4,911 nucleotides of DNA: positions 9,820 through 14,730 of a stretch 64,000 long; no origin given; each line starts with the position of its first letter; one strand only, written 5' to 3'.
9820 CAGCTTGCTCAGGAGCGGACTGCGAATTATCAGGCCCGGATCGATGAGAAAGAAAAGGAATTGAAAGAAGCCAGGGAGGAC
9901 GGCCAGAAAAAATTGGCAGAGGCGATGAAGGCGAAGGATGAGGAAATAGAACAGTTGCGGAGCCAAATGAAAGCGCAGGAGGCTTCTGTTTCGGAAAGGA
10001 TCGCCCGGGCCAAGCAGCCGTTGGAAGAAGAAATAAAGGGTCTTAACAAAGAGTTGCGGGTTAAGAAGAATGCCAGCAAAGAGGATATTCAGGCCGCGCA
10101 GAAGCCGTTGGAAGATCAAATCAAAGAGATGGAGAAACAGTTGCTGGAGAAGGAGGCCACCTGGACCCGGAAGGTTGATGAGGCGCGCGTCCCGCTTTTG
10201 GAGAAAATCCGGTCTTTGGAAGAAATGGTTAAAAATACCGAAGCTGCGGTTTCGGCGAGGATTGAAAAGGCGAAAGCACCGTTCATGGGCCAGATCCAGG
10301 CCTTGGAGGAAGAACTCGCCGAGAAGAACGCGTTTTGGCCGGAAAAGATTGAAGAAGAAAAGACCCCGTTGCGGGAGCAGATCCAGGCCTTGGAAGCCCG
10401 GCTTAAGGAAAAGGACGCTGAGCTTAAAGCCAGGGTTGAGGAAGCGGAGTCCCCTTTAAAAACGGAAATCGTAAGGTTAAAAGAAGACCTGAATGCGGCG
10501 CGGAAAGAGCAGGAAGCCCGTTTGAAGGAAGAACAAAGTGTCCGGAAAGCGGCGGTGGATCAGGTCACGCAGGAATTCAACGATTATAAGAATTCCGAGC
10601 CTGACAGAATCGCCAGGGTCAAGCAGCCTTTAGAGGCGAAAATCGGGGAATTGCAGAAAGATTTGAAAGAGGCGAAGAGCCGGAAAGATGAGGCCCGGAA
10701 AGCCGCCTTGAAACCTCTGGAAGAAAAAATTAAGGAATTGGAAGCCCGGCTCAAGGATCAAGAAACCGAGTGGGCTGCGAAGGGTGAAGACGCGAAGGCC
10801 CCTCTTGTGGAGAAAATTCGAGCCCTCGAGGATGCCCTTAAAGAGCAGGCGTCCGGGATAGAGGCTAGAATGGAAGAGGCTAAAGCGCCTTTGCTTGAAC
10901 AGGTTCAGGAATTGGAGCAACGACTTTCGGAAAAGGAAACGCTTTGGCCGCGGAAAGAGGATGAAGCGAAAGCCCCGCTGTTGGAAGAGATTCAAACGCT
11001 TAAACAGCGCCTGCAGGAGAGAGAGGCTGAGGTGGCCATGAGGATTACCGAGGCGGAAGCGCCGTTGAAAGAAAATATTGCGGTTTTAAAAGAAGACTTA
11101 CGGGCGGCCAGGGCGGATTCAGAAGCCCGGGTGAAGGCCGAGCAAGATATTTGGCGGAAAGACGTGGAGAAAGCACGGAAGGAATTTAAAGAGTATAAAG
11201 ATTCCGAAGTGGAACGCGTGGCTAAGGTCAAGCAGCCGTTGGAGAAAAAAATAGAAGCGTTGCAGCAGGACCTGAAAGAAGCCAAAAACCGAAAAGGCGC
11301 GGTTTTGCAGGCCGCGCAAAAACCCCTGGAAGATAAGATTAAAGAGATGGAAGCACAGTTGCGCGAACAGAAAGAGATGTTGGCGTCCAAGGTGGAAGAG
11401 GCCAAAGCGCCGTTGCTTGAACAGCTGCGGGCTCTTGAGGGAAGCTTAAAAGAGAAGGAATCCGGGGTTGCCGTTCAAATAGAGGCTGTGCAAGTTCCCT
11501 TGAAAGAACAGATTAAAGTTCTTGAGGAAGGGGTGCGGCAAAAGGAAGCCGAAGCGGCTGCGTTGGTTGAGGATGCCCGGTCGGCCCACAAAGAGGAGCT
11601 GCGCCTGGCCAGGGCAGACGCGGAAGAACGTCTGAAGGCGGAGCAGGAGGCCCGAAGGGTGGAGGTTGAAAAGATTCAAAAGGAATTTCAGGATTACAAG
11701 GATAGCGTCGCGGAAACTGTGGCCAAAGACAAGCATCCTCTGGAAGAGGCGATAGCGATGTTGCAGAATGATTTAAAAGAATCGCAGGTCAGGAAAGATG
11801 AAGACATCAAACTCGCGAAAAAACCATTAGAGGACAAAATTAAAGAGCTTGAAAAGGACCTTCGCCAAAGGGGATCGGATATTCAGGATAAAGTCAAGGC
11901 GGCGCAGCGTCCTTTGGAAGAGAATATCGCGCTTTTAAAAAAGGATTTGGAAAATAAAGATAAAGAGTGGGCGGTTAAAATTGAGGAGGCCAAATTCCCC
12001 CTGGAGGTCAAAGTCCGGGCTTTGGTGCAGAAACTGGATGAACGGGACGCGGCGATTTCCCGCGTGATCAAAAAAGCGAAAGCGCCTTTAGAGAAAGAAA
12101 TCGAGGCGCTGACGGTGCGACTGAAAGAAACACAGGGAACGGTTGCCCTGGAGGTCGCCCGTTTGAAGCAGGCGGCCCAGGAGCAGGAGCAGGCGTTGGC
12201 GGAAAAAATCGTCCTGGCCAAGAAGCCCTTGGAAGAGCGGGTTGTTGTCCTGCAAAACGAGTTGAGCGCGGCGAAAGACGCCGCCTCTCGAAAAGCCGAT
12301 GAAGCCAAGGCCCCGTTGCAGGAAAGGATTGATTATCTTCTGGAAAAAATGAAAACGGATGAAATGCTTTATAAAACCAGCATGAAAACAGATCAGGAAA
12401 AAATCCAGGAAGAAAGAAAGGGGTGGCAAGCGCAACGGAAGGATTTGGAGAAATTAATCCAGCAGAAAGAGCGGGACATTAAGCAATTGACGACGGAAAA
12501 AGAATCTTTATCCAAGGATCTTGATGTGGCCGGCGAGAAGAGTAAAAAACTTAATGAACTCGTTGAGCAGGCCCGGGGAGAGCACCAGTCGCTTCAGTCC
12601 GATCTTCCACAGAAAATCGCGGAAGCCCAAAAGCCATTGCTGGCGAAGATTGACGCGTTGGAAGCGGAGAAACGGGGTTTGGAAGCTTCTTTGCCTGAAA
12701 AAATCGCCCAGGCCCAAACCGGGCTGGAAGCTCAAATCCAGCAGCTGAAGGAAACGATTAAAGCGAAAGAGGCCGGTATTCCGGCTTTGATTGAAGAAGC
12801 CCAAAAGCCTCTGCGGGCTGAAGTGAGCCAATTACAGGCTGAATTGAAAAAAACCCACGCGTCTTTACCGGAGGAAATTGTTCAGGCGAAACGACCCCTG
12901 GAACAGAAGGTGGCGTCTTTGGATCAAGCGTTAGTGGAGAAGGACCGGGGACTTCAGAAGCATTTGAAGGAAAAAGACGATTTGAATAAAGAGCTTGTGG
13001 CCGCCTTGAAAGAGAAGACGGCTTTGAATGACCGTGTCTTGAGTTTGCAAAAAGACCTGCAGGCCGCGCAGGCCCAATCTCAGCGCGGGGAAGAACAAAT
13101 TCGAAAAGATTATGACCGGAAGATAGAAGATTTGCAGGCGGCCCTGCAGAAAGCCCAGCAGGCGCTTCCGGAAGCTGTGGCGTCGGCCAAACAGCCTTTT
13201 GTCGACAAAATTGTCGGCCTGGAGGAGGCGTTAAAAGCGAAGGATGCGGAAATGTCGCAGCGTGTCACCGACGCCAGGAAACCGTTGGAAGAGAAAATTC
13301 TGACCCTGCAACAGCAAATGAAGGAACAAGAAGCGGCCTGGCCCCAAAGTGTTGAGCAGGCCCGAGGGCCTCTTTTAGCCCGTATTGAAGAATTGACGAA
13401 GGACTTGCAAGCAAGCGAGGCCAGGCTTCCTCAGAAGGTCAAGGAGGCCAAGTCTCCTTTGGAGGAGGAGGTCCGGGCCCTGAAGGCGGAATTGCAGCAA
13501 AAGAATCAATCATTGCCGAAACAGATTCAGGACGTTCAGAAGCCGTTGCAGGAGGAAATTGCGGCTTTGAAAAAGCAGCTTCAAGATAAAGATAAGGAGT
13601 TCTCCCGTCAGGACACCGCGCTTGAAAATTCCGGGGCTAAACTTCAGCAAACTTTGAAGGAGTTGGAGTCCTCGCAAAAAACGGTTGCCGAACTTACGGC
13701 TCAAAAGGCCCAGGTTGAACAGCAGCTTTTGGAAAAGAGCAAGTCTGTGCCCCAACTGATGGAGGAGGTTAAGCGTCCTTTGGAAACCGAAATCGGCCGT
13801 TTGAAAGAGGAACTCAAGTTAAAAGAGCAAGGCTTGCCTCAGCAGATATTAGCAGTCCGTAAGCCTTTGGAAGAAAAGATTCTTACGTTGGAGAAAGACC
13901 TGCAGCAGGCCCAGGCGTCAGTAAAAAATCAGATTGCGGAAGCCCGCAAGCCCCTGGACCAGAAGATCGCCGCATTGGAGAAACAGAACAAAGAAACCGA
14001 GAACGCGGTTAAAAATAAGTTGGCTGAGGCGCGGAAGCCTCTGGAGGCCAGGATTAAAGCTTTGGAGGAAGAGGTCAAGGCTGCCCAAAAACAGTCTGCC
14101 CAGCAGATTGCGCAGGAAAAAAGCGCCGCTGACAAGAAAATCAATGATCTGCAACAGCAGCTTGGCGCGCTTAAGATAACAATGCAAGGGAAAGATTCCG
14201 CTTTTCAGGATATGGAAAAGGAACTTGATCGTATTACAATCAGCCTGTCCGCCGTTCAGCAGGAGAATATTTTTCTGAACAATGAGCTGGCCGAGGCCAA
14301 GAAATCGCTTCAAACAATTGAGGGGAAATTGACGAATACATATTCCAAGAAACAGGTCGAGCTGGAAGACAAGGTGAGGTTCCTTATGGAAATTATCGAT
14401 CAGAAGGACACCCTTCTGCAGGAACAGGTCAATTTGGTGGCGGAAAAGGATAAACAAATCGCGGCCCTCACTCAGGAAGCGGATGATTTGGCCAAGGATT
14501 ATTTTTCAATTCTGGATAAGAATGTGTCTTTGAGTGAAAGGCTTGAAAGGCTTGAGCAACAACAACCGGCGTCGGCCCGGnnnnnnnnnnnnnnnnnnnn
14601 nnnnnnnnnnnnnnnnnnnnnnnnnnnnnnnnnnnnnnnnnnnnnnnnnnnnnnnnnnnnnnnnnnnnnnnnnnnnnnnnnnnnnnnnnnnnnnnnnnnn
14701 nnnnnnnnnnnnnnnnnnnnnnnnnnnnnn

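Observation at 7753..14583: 2,276-aa secreted, proline-punctuated coiled-coil repeat protein (apolipoprotein-like)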

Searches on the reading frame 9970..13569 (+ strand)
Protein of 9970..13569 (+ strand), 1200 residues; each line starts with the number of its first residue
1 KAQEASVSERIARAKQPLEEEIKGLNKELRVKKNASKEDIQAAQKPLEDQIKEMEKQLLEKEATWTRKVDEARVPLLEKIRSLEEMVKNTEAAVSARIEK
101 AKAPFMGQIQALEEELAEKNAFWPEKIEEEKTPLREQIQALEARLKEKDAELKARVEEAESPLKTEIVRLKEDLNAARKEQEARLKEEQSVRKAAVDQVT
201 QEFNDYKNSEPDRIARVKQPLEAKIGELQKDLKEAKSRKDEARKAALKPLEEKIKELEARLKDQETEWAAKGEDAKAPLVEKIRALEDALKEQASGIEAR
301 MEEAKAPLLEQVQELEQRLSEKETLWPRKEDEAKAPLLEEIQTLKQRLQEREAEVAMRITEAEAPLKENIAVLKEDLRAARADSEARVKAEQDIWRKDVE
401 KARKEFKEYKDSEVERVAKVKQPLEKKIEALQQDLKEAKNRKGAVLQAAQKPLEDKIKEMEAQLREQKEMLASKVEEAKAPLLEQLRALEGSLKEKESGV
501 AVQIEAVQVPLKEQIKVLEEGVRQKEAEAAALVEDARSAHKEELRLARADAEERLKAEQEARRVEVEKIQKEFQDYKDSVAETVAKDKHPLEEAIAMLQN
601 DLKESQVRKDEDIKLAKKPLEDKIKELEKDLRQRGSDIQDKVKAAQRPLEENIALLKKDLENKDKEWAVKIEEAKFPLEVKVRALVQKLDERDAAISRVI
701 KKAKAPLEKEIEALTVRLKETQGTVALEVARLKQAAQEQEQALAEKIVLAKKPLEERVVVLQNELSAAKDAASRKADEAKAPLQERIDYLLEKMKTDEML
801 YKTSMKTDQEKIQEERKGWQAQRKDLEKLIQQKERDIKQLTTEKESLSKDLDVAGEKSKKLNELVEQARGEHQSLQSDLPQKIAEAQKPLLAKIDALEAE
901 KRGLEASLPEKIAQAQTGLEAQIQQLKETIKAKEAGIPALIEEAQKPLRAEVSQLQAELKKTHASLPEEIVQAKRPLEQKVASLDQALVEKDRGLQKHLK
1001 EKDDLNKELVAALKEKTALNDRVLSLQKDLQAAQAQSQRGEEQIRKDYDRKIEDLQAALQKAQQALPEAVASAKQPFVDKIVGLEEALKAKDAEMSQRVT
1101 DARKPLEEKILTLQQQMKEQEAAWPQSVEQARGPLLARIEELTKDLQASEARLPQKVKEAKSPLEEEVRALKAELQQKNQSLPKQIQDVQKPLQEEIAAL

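Call 89: search_protein_representatives(protein=window:9970-13569:+)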
Query: 1200 residues. Proteins with E-value up to 0.001 (for the whole library): 30; up to 1e-10: 11; up to 1e-30: 3. The best 30 are listed.
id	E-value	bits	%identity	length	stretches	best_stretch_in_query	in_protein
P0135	1.7e-33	132.6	30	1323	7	879-1182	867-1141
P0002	5.0e-32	127.7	28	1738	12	931-1196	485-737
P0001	6.5e-32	127.3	27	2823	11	123-770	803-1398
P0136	5.7e-23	97.7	34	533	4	826-986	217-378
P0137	2.9e-20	88.8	28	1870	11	1027-1196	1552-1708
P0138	1.5e-19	86.4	29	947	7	897-1119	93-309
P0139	4.9e-19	84.7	26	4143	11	888-1190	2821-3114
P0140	2.7e-12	62.4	34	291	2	1058-1199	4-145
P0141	1.1e-11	60.3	36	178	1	1088-1196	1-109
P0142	1.7e-11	59.8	26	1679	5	599-1157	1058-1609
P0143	8.6e-11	57.4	32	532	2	227-660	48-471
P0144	5.4e-10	54.8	28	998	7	859-1149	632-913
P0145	1.8e-08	49.8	34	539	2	594-793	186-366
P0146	6.8e-08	47.8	33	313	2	613-708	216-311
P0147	2.1e-07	46.2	29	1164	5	861-1175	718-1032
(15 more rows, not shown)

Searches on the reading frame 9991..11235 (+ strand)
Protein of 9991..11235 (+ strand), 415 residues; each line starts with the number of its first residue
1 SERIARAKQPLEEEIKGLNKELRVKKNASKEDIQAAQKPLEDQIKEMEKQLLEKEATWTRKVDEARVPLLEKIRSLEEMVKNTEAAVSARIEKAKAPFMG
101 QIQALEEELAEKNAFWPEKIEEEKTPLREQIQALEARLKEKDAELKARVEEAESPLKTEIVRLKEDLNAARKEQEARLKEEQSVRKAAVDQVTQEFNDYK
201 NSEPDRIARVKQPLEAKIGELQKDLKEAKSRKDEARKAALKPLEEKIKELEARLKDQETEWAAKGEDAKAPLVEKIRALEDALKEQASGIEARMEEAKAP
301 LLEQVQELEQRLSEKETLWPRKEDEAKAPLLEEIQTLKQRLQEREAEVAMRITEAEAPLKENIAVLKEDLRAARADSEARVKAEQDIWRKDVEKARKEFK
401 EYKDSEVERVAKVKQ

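Call 79: predict_structure(protein=window:9991-11235:+)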
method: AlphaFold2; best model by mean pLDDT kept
length: 415 residues; sequences in the alignment: 1
mean_pLDDT: 80.8   pTM: 0.35
mean pLDDT of the five models: 80.8, 72.1, 72.0, 71.3, 69.8
residues with pLDDT >= 90: 57; 70-90: 295; 50-70: 51; < 50: 12
segments of 3 or more residues with pLDDT < 50: 232-239
pLDDT, mean of each block of 10 residues (from residue 1): 65 86 83 81 86 85 86 94 87 87 89 68 80 90 87 91 91 86 84 84 79 82 70 47 68 71 67 85 84 83 90 73 67 91 88 85 87 83 81 82 72 57
secondary structure, 60 per line:
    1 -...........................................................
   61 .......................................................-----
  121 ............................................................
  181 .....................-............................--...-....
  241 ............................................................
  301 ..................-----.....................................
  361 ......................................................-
elements in order: H2-115 H121-201 H203-230 H237-318 H324-414

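Call 83: fold_search(model_id=the predicted structure, library=pdb)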
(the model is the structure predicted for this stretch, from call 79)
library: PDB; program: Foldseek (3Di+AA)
matches with E <= 10: 227; with E <= 0.001: 0
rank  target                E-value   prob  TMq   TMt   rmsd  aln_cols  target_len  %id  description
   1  7rro_B3               9.2e-03  0.90  0.16  0.17  54.7       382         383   18  Structure of the 48-nm repeat doublet microtubule from bovine tracheal cilia (released 2021-10-27)
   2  9cpb_5T               9.6e-03  0.94  0.16  0.20  51.4       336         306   20  Atomic model of bovine Fallopian tube cilia doublet microtubule (48-nm periodicity) (released 2024-10-30)
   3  8otz_Ct               1.2e-02  0.89  0.16  0.17  56.7       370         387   17  48-nm repeat of the native axonemal doublet microtubule from bovine sperm (released 2023-11-22)
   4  7rro_B6               1.4e-02  0.85  0.15  0.18  56.8       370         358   16  Structure of the 48-nm repeat doublet microtubule from bovine tracheal cilia (released 2021-10-27)
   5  9fqr_E6               1.4e-02  0.84  0.16  0.16  56.1       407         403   18  96-nm repeat of axonemal doublet microtubules from bovine sperm (released 2025-03-26)
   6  9fqr_A0               1.4e-02  0.84  0.16  0.16  56.3       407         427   17  96-nm repeat of axonemal doublet microtubules from bovine sperm (released 2025-03-26)
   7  8otz_Cv               1.4e-02  0.82  0.15  0.15  55.8       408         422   17  48-nm repeat of the native axonemal doublet microtubule from bovine sperm (released 2023-11-22)
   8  8otz_Cq               1.6e-02  0.82  0.16  0.16  56.2       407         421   17  48-nm repeat of the native axonemal doublet microtubule from bovine sperm (released 2023-11-22)
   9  7rro_B1               1.6e-02  0.80  0.16  0.16  56.5       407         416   18  Structure of the 48-nm repeat doublet microtubule from bovine tracheal cilia (released 2021-10-27)
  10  9cpb_5V               1.7e-02  0.97  0.19  0.24  52.0       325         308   18  Atomic model of bovine Fallopian tube cilia doublet microtubule (48-nm periodicity) (released 2024-10-30)
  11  8otz_Cu               1.9e-02  0.82  0.16  0.17  56.6       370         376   17  48-nm repeat of the native axonemal doublet microtubule from bovine sperm (released 2023-11-22)
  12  8otz_Cr               3.1e-02  0.72  0.16  0.16  56.1       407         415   17  48-nm repeat of the native axonemal doublet microtubule from bovine sperm (released 2023-11-22)
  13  7rro_B7               3.3e-02  0.82  0.19  0.19  61.5       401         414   17  Structure of the 48-nm repeat doublet microtubule from bovine tracheal cilia (released 2021-10-27)
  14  8snb_8J               3.3e-02  0.72  0.16  0.17  54.7       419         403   16  atomic model of sea urchin sperm doublet microtubule (48-nm periodicity) (released 2023-06-28)
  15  9cpb_5R               3.6e-02  0.63  0.16  0.16  56.7       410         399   18  Atomic model of bovine Fallopian tube cilia doublet microtubule (48-nm periodicity) (released 2024-10-30)
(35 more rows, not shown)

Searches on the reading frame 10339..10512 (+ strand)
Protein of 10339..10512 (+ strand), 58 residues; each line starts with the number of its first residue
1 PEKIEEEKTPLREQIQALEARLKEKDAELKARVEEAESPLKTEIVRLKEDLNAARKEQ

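Call 29: find_homologous_proteins(query=A2, max_evalue=0.001)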
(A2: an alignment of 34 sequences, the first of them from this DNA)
Query A2 (34 sequences): 3736 candidates shared short words with the query, none scored E <= 0.001.

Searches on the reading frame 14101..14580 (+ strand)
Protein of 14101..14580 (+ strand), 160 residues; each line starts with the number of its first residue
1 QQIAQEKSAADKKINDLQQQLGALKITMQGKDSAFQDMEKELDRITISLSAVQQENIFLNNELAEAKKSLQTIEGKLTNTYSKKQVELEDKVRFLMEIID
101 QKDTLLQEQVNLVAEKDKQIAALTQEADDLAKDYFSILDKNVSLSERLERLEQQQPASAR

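Call 61: find_related_loci(query=A4, collection=genome_contigs, flank=10000)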
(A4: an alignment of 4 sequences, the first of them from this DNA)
Query A4 (160 aa) in genome_contigs; peptide patterns used: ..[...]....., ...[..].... (x = any residue, [..] = any of these).
145 stretches matched a pattern; 3 encode a relative of the query (tblastn E <= 1e-3); 3 distinct loci.
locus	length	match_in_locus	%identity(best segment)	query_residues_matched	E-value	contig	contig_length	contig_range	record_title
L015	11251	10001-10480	82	1-160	9e-83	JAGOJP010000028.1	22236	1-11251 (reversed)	MAG: Candidatus Omnitrophota bacterium isolate Go_SlDig_bin_317 Go_SlDig_6581_length_22236_cov_4.439459, whole genome sh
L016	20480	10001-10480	81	1-160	2e-81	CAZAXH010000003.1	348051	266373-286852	MAG TPA_asm: uncultured Planctomycetales bacterium isolate binchicken_co117_398 genome assembly, contig: NODE_12_length_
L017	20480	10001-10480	58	1-160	2e-57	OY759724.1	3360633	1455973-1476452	MAG: Candidatus Omnitrophota bacterium isolate 1a5844f9-839a-4d7b-a7f9-2444bab12bdd genome assembly, chromosome: 1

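Call 62: find_related_loci(query=A4, collection=metagenome_contigs, flank=10000)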
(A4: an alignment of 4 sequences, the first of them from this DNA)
Query A4 (160 aa) in metagenome_contigs; peptide patterns used: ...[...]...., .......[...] (x = any residue, [..] = any of these).
485 stretches matched a pattern; 1 encode a relative of the query (tblastn E <= 1e-3); 1 distinct loci.
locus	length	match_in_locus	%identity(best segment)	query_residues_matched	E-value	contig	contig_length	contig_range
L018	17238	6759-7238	82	1-160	3e-83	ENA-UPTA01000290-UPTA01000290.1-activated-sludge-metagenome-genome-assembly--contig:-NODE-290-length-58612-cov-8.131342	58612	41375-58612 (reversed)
